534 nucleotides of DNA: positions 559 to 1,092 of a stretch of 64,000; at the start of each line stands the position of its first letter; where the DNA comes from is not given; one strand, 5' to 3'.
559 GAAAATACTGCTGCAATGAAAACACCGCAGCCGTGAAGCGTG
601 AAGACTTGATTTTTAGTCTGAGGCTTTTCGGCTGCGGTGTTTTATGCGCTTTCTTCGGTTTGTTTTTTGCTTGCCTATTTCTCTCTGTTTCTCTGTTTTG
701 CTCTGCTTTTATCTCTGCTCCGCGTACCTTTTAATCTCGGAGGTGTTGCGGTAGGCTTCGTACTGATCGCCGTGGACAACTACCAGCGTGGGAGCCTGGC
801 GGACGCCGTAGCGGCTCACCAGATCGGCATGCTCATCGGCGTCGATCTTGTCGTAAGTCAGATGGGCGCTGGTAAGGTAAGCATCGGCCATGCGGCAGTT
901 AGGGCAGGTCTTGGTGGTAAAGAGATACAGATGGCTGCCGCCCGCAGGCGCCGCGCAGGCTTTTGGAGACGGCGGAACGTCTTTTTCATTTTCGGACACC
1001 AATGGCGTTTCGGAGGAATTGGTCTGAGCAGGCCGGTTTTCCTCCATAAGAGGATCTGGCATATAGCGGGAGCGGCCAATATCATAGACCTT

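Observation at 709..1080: NrdD with a C-terminal thioredoxin/glutaredoxin-like (NrdH/YruB-type) domain fused after the glycyl-radical motif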

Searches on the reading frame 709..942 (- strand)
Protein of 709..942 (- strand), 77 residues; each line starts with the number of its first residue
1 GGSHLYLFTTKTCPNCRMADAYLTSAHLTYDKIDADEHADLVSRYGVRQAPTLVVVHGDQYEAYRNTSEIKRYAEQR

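Call 36: find_related_loci(query=A1, collection=genome_contigs, flank=6000)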
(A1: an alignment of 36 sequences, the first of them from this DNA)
Query A1 (77 aa) in genome_contigs; peptide patterns used: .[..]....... (x = any residue, [..] = any of these).
600 stretches matched a pattern (row limit reached: there are more); 593 encode a relative of the query (tblastn E <= 1e-3); the best 80 are kept; 80 distinct loci.
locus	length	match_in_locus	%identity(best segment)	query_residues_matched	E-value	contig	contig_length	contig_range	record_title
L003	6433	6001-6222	88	2-75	4e-43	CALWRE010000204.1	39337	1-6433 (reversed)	MAG: uncultured Lachnospiraceae bacterium isolate E07__bin214 genome assembly, contig: E07__k127_4840169, whole genome s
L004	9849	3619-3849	61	1-77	2e-27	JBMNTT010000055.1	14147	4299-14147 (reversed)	MAG: Christensenellales bacterium isolate SBF912SR2HQ0011 scaffold_18800_c1, whole genome shotgun sequence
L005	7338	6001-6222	53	3-76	6e-27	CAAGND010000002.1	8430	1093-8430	MAG TPA_asm: Clostridia bacterium, isolate HGM12831, WGS project CAAGND010000000 data, contig: SRS476839_89_k119_5065, w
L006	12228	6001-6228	55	1-76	1e-26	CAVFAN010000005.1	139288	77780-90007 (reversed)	bacterium isolate G02648-L1_cleanbin_000014 genome assembly, contig: Spades_G02648-L1_contig_35, whole genome shotgun se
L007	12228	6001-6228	55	1-76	1e-26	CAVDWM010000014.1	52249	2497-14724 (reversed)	Faecalibacterium prausnitzii isolate H07647-L1_cleanbin_000008 genome assembly, contig: Spades_H07647-L1_contig_309, who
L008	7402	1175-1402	58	2-77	1e-26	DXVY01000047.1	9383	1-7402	MAG TPA_asm: Clostridiales bacterium isolate HRGM_Genome_3484 HRGM_Genome_3484_47, whole genome shotgun sequence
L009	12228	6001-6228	57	1-76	2e-26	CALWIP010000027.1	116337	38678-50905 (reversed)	MAG: uncultured Clostridia bacterium isolate E07__bin8 genome assembly, contig: E07__k127_5796291, whole genome shotgun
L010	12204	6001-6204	59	6-73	7e-26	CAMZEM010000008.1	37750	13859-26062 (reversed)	MAG TPA_asm: uncultured Clostridia bacterium isolate SRR10912533_bin.8_metaWRAP_v1.3_MAG genome assembly, contig: ERZ142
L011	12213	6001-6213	60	5-77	1e-25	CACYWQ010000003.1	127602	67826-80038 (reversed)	MAG: uncultured Lachnospiraceae bacterium isolate RUG12349 genome assembly, contig: RUG12349_asm_3, whole genome shotgun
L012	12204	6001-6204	60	6-73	1e-25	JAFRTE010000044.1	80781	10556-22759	MAG: Clostridia bacterium isolate RGIG2778 Goat_Omasum-6__c675409, whole genome shotgun sequence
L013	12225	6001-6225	53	2-76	2e-25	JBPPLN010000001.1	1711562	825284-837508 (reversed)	Acutalibacteraceae bacterium SVS042 scaffold_1, whole genome shotgun sequence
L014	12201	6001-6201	60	7-73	2e-25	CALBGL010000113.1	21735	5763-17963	MAG TPA_asm: uncultured Clostridia bacterium isolate ERR318680_bin.42_CONCOCT_v1.1_MAG genome assembly, contig: ERZ17645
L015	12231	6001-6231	49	1-77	2e-25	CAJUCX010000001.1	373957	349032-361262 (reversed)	MAG TPA_asm: uncultured Christensenellaceae bacterium isolate MGBC129327 genome assembly, contig: MGBC129327.1, whole ge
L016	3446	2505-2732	55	1-76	3e-25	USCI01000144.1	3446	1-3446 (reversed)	uncultured Ruminococcaceae bacterium isolate UMGS1591 genome assembly, contig: NODE_9998_length_3446_cov_8.047184, whole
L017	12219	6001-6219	52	3-75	7e-25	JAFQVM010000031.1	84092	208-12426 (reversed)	MAG: Clostridia bacterium isolate RGIG2188 Goat_Colon.Co__c2933836, whole genome shotgun sequence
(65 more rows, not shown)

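Call 41: predict_structure(alignment_id=A1)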
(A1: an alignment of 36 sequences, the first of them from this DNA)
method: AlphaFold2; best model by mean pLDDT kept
length: 77 residues; sequences in the alignment: 36
mean_pLDDT: 96.7   pTM: 0.86
mean pLDDT of the five models: 96.7, 96.1, 95.5, 95.1, 95.1
residues with pLDDT >= 90: 75; 70-90: 1; 50-70: 1; < 50: 0
segments of 3 or more residues with pLDDT < 50: none
pLDDT, mean of each block of 10 residues (from residue 1): 92 97 98 98 97 97 98 98
secondary structure, 60 per line:
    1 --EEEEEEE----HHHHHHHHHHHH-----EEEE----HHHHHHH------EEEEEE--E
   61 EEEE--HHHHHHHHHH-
elements in order: E3-9 H14-25 E31-34 H39-45 E52-57 E60-64 H67-76

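Call 43: fold_search(model_id=the predicted structure, library=pdb)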
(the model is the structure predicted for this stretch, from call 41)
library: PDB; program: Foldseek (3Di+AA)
matches with E <= 10: 1470; with E <= 0.001: 291
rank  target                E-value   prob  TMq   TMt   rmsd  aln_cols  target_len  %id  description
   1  1v98_B                1.1e-05  1.00  0.83  0.72   2.3        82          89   28  Crystal Structure Analysis of Thioredoxin from Thermus thermophilus (released 2005-02-01)
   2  4knd_A                1.9e-05  1.00  0.73  0.56   2.8        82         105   22  Thioredoxin from Anaeromyxobacter dehalogenans. (released 2013-05-22)
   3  6zmu_D                2.0e-05  1.00  0.77  0.58   3.1        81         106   22  Crystal structure of the germline-specific thioredoxin protein Deadhead (Thioredoxin-1) from Drospohila melanogaster,  (released 2020-10-21)
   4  4hu7_A                2.2e-05  1.00  0.78  0.59   2.7        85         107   24  E. coli thioredoxin variant with Pro76 as single proline residue (released 2013-05-29)
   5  1uvz_C                3.5e-05  1.00  0.72  0.54   2.9        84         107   17  structure of human thioredoxin 2 (released 2005-06-16)
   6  1uvz_F                3.5e-05  1.00  0.71  0.54   2.9        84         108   17  structure of human thioredoxin 2 (released 2005-06-16)
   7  7asw                  3.5e-05  1.00  0.70  0.51   3.5        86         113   20  Crystal structure of chloroplastic thioredoxin z defines a novel type-specific target recognition (released 2021-05-19)
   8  6zmu_A                4.0e-05  1.00  0.77  0.57   3.1        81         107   22  Crystal structure of the germline-specific thioredoxin protein Deadhead (Thioredoxin-1) from Drospohila melanogaster,  (released 2020-10-21)
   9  4ulx                  4.2e-05  1.00  0.81  0.61   2.2        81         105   21  Crystal structure of ancestral thioredoxin, relative to the last common ancestor of the Cyanobacterial, Deinococcus and  (released 2014-11-26)
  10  4o32_A                4.2e-05  1.00  0.76  0.67   3.1        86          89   14  Structure of a malarial protein (released 2014-12-24)
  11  6zmu_B                4.5e-05  1.00  0.76  0.58   2.1        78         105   23  Crystal structure of the germline-specific thioredoxin protein Deadhead (Thioredoxin-1) from Drospohila melanogaster,  (released 2020-10-21)
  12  9wzm                  4.5e-05  1.00  0.68  0.47   3.9        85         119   26  Crystal structure of rice protein disulfide isomerase-like protein OsPDIL2-3 a0 domain (released 2026-04-08)
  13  7ysi                  4.8e-05  1.00  0.76  0.44   3.0        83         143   19  Crystal structure of thioredoxin 2 (released 2023-03-15)
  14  4el1_A                5.2e-05  1.00  0.69  0.14   3.8        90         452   23  Crystal structure of oxidized hPDI (abb'xa') (released 2013-04-10)
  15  2trx_A                5.5e-05  1.00  0.78  0.58   2.7        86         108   21  CRYSTAL STRUCTURE OF THIOREDOXIN FROM ESCHERICHIA COLI AT 1.68 ANGSTROMS RESOLUTION (released 1991-10-15)
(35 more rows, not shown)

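Call 44: search_solved_structures(query=A1, max_evalue=0.01, show_alignments=2)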
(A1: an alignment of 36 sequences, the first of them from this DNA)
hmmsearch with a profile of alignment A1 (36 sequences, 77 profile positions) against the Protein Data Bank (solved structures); distinct sequences matched with E-value up to 0.01: 185 (the best 60 are shown).
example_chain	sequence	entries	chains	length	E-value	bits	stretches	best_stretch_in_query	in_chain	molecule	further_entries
8eky_M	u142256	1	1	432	9.1e-10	41.4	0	26-75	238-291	Thioredoxin domain-containing protein 5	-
2ayt_A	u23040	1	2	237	4.5e-09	39.1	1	5-58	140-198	glutaredoxin-like protein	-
2ywm_A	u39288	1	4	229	4.5e-09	39.1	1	5-58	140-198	Glutaredoxin-like protein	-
1j08_A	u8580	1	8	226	6.2e-09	38.7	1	4-73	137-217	glutaredoxin-like protein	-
1a8l_A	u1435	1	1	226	1.7e-08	37.3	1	4-70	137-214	PROTEIN DISULFIDE OXIDOREDUCTASE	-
2l6c_A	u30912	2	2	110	2.3e-07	33.7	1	3-64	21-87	Thioredoxin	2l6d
2klx_A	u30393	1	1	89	2.9e-07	33.3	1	3-38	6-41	Glutaredoxin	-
1fo5_A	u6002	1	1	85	3.1e-07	33.2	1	4-58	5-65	THIOREDOXIN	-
4ba7_A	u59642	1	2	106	4.3e-07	32.8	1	10-64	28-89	LBCA THIOREDOXIN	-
6kil_A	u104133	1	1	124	4.4e-07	32.7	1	11-67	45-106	Thioredoxin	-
3die_A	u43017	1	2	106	5.7e-07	32.4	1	8-64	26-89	Thioredoxin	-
2yn1_A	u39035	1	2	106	5.7e-07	32.4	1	8-65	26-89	LGPCA THIOREDOXIN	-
2gzy_A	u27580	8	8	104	8.7e-07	31.8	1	9-62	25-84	Thioredoxin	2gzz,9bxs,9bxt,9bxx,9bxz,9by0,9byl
2o87_A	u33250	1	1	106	1e-06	31.6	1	8-64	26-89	Thioredoxin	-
3uiw_A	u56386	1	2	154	1.1e-06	31.4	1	4-40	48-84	Glutaredoxin 2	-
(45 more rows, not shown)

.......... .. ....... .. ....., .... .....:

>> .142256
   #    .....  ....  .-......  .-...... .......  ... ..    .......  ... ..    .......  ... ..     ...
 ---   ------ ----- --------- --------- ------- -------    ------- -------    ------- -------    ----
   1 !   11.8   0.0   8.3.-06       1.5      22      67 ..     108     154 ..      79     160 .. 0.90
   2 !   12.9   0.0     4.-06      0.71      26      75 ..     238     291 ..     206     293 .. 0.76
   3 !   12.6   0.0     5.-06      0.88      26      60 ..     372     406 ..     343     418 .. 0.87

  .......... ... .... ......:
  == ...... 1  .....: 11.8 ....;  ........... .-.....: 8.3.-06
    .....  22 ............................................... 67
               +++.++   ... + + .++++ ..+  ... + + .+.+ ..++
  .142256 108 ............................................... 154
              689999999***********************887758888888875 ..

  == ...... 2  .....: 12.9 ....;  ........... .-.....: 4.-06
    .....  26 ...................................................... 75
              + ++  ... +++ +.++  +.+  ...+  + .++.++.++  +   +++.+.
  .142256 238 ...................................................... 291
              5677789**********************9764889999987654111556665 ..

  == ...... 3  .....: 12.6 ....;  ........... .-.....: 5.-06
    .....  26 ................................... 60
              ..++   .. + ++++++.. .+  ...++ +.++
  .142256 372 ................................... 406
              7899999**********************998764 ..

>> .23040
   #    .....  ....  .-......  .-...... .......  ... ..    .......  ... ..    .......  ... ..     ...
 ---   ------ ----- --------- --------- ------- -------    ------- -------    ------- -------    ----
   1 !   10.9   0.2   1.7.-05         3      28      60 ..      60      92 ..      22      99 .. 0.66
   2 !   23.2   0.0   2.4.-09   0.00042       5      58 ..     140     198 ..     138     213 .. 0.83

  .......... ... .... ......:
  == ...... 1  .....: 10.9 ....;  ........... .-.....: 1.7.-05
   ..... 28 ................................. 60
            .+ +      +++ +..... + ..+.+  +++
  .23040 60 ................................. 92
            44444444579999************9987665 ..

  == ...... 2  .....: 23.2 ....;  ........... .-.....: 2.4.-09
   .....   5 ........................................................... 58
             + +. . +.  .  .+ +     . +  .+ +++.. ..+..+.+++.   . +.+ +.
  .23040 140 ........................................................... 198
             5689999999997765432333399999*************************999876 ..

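Call 54: search_protein_representatives(alignment_id=A1)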
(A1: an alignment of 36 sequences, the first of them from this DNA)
Query: 36 sequences, 77 profile positions. Proteins with E-value up to 0.001 (for the whole library): 3931; up to 1e-10: 707; up to 1e-30: 8. The best 150 are listed.
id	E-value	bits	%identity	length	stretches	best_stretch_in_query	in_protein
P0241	5.5e-36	138.2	-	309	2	2-59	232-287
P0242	5.0e-32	125.5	-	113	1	4-76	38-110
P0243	6.7e-32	125.1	-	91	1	4-76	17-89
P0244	6.9e-32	125.1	-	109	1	2-76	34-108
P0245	1.1e-31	124.4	-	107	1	2-76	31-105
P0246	1.7e-31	123.8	-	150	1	4-76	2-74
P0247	1.7e-31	123.8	-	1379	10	18-74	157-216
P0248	6.9e-31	121.9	-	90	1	3-76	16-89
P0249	6.7e-30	118.7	-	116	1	2-76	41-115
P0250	8.0e-30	118.5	-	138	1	2-75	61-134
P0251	8.1e-30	118.5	-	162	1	2-76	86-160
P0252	1.6e-29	117.5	-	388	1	2-76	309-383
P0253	1.6e-29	117.5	-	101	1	2-76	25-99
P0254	3.9e-29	116.3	-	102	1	3-75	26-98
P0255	1.0e-28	114.9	-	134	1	2-76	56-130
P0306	1.9e-26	107.7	-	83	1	3-76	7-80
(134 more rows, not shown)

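Call 56: find_encoding_contigs(protein=P0243, flank=4000, max_places=4)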
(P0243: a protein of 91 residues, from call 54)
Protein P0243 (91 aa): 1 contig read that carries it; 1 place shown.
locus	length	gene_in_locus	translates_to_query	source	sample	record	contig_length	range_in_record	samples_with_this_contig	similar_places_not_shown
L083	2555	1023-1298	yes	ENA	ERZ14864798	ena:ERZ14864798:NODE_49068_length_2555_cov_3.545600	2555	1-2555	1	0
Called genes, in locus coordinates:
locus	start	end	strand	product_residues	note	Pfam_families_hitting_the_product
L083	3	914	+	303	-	?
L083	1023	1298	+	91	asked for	PF00085:Thioredoxin (weak), PF00462:Glutaredoxin (weak), PF13192:Thioredoxin_3 (weak)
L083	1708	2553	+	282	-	?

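Call 57: find_encoding_contigs(protein=P0306, flank=4000, max_places=4)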
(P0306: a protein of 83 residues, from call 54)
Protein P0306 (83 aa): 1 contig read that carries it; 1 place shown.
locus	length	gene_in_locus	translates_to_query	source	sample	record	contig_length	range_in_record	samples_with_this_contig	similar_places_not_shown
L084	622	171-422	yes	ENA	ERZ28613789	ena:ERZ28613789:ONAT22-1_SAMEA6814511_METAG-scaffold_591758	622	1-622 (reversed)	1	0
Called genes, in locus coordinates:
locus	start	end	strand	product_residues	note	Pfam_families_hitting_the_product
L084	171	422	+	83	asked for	PF00462:Glutaredoxin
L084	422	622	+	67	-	?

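Call 67: search_dna_similar(query=window:709-942:-, collection=phages, mode=protein, max_evalue=0.001, max_rows=15)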
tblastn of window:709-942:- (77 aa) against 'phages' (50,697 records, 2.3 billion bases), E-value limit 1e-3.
Records with a match: 47; places in all: 47; records where one place covers at least 80% of the query: 36.
Best place of each record, by identity: <60% 47.
By first word of the organism name: Aeromonas 39; Staphylococcus 3; Stenotrophomonas 2; Bacteriophage 1; Sporosarcina 1; Psychrobacillus 1.
By host as written in the record: Aeromonas salmonicida 12; Aeromonas hydrophila BIOTECH 10089 11; Aeromonas hydrophila 4; Aeromonas sp. 3; Aeromonas salmonicida M15879-11 2; Aeromonas salmonicida subsp. salmonicida 2; Stenotrophomonas maltophilia 2; Staphylococcus chromogenes 2; and 9 more.
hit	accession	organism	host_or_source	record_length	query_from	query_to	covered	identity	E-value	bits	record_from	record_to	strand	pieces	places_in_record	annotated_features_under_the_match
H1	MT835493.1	Bacteriophage sp.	human fecal samples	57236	5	75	92%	49.3%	4e-18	82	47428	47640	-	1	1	record has no annotation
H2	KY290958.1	Aeromonas phage SW69-9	Aeromonas salmonicida M15879-11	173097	5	73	90%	33.3%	2e-5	46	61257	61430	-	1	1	hypothetical protein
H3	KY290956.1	Aeromonas phage L9-6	Aeromonas salmonicida 08-2783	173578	5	73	90%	33.3%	2e-5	46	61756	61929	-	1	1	hypothetical protein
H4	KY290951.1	Aeromonas phage 31.2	Aeromonas salmonicida HER1084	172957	3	73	92%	32.4%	6e-6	47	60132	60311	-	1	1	hypothetical protein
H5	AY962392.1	Aeromonas phage 31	Aeromonas salmonicida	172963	3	73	92%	32.4%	6e-6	47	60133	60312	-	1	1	PHG31ORF109c: hypothetical protein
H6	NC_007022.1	Aeromonas phage 31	Aeromonas salmonicida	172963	3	73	92%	32.4%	6e-6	47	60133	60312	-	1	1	PHG31ORF109c: thioredoxin domain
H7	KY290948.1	Aeromonas phage 44RR2.8t.2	Aeromonas salmonicida HER1098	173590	3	73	92%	32.4%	6e-6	47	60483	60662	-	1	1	hypothetical protein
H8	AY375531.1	Aeromonas phage 44RR2.8t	Aeromonas salmonicida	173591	3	73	92%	32.4%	6e-6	47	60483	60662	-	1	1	hypothetical protein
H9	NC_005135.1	Aeromonas phage 44RR2.8t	Aeromonas salmonicida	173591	3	73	92%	32.4%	6e-6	47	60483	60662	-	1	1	thioredoxin domain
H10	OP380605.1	Aeromonas phage avDM2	Aeromonas hydrophila BIOTECH 10089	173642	3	73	92%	32.4%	6e-6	47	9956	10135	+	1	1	hypothetical protein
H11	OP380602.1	Aeromonas phage avDM5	Aeromonas hydrophila BIOTECH 10089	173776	3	73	92%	32.4%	6e-6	47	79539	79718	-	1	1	hypothetical protein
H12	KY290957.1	Aeromonas phage Riv-10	Aeromonas salmonicida M15879-11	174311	3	73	92%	32.4%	6e-6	47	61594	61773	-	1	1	hypothetical protein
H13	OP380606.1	Aeromonas phage avDM1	Aeromonas hydrophila BIOTECH 10089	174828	3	73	92%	32.4%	6e-6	47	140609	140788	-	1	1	hypothetical protein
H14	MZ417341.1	Staphylococcus phage PG-2021_67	Mammaliicoccus sciuri C6854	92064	3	69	87%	32.8%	8e-4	41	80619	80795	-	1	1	record has no annotation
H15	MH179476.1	Aeromonas phage 50AhydR13PP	Aeromonas hydrophila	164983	5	72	88%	31.4%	2e-5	45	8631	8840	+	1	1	hypothetical protein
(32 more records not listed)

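Call 68: get_annotated_region(hit=H1, flank=4000)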
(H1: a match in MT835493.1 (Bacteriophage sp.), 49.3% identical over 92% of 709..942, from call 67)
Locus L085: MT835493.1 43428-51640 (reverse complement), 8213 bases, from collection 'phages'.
description: UNVERIFIED: Bacteriophage sp. clone scaffold_36 genomic sequence.
organism: Bacteriophage sp. (NCBI taxid 38018)
taxonomy: Viruses
host: -; source: human fecal samples; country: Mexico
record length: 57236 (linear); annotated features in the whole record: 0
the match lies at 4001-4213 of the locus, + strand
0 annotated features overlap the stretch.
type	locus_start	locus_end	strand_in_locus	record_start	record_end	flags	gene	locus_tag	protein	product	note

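Call 80: find_related_loci(query=A1, collection=viral_contigs, flank=5000)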
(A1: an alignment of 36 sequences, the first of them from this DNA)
Query A1 (77 aa) in viral_contigs; peptide patterns used: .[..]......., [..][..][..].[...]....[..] (x = any residue, [..] = any of these).
15 stretches matched a pattern; 12 encode a relative of the query (tblastn E <= 1e-3); 12 distinct loci.
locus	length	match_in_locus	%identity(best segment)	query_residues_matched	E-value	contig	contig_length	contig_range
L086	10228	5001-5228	45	1-76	3e-22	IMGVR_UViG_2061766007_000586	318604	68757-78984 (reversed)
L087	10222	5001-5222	49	5-77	4e-21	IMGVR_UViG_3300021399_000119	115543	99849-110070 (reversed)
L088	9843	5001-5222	49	5-77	4e-21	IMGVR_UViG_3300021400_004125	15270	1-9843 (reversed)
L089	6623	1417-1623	49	5-73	2e-20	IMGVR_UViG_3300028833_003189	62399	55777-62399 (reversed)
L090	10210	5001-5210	41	7-76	3e-16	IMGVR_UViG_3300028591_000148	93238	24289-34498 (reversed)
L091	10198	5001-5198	42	6-71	3e-16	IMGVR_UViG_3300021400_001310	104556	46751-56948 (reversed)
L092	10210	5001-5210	39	7-76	4e-14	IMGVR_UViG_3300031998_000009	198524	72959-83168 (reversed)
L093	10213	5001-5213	38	7-76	5e-13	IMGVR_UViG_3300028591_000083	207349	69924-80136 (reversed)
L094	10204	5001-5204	38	7-73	1e-11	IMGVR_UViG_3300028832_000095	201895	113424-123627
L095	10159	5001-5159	28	30-77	5e-5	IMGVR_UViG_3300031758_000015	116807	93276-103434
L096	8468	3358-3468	30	40-76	3e-4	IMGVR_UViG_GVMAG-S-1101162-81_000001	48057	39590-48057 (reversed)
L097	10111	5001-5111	30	40-76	3e-4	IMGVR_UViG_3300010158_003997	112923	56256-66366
